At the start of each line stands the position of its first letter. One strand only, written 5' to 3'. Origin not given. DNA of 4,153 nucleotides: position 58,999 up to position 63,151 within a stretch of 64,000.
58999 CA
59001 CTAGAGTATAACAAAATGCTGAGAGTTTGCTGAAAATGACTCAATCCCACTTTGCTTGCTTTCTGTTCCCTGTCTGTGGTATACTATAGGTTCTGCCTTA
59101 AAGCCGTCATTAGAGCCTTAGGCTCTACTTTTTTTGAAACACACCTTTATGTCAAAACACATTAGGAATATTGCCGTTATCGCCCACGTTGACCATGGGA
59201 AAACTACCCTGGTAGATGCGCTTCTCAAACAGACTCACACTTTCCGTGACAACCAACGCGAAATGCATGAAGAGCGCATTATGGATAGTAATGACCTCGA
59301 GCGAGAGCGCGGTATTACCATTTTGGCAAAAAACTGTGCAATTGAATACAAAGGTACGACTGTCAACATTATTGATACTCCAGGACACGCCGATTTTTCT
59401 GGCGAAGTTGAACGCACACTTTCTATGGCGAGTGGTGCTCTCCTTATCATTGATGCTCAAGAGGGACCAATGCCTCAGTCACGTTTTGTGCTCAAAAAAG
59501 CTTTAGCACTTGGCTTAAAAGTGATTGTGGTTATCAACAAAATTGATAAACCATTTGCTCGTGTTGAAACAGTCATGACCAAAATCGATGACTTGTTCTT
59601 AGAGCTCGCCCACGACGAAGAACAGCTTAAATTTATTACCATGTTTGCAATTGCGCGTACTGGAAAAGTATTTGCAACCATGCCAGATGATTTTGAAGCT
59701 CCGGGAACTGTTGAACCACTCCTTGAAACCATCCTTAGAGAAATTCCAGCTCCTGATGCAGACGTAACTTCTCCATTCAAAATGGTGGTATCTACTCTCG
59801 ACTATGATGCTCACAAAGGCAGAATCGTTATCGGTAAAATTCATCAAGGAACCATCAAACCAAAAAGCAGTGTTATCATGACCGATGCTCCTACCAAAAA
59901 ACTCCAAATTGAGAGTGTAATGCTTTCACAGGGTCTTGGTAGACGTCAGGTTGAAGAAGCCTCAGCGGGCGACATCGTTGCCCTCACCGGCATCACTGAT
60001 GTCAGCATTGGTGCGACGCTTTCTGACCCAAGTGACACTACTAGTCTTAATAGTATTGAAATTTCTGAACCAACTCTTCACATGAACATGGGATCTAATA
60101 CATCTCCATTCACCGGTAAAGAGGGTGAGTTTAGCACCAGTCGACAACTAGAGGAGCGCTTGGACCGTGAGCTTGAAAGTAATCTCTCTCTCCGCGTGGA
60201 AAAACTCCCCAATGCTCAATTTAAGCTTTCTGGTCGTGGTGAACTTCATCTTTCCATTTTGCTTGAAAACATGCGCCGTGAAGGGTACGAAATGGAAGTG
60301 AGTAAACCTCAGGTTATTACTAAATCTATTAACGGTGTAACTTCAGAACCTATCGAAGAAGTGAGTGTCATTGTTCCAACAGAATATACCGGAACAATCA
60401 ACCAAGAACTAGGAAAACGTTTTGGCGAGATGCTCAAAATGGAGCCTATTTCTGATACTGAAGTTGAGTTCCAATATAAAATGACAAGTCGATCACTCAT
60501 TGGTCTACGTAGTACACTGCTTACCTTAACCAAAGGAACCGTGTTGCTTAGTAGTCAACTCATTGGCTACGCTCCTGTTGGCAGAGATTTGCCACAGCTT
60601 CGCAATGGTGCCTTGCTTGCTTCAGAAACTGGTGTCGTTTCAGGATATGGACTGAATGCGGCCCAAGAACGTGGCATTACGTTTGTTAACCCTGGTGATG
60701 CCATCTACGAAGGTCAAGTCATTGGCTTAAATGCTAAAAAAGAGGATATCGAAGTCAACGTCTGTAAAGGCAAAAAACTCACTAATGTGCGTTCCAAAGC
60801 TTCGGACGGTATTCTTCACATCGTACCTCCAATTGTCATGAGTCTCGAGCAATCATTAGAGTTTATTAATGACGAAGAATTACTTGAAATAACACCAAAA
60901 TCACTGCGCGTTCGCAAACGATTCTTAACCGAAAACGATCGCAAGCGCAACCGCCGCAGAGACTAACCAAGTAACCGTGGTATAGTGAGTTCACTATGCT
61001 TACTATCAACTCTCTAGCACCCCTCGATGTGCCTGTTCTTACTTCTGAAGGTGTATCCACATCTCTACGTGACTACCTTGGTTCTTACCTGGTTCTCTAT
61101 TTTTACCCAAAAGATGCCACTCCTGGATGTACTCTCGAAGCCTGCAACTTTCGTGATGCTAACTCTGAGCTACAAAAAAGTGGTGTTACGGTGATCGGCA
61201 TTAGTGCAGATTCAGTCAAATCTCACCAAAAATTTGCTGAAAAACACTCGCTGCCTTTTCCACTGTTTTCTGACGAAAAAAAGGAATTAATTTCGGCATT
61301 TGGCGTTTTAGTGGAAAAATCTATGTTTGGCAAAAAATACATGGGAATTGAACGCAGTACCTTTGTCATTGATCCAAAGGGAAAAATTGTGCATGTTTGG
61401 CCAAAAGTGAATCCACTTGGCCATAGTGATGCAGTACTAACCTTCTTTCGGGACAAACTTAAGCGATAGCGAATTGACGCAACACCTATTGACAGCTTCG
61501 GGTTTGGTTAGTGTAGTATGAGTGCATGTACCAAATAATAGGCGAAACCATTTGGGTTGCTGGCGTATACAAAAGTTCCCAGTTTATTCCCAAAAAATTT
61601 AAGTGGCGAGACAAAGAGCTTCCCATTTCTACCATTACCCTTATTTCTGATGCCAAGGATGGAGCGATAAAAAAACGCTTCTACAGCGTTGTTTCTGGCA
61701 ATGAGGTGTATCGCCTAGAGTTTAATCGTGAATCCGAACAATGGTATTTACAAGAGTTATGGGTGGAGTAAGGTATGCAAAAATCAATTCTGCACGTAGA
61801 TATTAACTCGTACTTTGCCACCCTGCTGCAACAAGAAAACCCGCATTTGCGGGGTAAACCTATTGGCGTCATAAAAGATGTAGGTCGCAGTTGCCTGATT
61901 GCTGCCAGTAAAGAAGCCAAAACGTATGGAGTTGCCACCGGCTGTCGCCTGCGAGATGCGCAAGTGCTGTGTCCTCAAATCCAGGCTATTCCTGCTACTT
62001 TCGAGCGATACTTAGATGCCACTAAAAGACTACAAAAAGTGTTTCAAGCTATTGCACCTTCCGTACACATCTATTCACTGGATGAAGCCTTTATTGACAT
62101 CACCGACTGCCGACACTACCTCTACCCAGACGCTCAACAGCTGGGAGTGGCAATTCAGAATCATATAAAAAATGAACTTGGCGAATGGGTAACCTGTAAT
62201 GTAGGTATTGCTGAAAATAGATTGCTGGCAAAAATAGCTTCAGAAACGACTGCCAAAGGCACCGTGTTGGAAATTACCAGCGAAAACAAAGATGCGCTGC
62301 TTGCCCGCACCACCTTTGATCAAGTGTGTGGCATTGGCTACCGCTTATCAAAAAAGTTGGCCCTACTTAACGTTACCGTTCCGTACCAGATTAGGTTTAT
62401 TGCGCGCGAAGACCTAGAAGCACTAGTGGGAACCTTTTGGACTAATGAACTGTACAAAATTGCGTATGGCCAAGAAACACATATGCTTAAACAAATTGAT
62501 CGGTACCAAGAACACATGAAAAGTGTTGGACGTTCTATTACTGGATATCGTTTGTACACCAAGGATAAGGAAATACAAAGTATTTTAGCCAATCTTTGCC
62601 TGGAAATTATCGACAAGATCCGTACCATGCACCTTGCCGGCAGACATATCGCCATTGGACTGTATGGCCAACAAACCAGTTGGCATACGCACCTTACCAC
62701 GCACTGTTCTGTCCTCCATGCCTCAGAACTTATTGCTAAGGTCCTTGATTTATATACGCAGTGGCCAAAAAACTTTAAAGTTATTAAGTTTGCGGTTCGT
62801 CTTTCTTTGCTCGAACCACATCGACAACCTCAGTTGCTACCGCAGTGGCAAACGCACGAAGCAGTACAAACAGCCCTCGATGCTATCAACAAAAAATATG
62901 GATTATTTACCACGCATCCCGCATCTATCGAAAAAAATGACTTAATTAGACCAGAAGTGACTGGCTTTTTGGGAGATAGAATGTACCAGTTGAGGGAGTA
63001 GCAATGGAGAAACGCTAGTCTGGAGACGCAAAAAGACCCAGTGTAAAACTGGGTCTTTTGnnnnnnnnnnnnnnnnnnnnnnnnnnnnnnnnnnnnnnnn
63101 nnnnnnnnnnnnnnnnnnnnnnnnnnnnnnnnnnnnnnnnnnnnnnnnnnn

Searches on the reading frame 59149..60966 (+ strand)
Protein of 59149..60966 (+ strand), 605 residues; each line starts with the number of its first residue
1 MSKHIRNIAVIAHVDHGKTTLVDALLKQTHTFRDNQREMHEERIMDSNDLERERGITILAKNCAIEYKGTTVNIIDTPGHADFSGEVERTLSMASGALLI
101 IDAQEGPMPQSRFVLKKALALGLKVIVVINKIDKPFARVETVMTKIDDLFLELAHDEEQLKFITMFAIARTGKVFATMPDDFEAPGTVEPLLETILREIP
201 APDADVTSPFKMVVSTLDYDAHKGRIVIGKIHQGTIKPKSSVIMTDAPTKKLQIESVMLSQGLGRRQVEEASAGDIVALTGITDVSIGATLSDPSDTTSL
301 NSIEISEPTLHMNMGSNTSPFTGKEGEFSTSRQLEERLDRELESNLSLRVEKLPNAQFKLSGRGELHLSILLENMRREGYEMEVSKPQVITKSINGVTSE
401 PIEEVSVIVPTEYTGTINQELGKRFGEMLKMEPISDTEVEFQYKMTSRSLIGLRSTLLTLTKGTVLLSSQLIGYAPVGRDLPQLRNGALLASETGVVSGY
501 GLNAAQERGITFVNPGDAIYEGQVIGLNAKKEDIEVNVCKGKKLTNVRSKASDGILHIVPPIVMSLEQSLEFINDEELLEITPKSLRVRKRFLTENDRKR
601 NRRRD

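Call 49: search_protein_families(library=pfam, proteins=[window:59149-60966:+], max_evalue=0.00001)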
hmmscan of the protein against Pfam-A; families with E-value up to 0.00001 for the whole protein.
window:59149-60966:+ (605 aa): 5 families
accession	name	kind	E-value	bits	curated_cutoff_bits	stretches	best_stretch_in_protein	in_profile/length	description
PF00009.33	GTP_EFTU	-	2.4e-55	187.5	26.5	1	3-200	1-187/188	Elongation factor Tu GTP binding domain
PF21018.2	BipA_C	-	6.6e-40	135.7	23.8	1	486-594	1-109/110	TypA/BipA C-terminal domain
PF00679.30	EFG_C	-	1.5e-16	60.6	27.9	1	399-482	3-86/89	Elongation factor G C-terminus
PF22042.2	EF-G_D2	-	8.2e-11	42.3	27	1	209-292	1-82/84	Elongation factor G domain 2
PF03144.31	GTP_EFTU_D2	-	2.7e-09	37.7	30.3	1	224-291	1-72/73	Elongation factor Tu domain 2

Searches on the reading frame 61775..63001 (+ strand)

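Call 49: search_protein_families(library=pfam, proteins=[window:61775-63001:+], max_evalue=0.00001)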
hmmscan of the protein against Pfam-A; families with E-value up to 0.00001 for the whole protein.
window:61775-63001:+ (408 aa): 2 families
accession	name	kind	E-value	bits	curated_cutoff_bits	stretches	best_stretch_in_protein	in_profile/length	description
PF00817.25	IMS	-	1.9e-38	132.1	23.2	1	8-157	1-148/148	impB/mucB/samB family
PF11799.13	IMS_C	-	2.3e-07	31.6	20.7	1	249-354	2-107/109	impB/mucB/samB family C-terminal domain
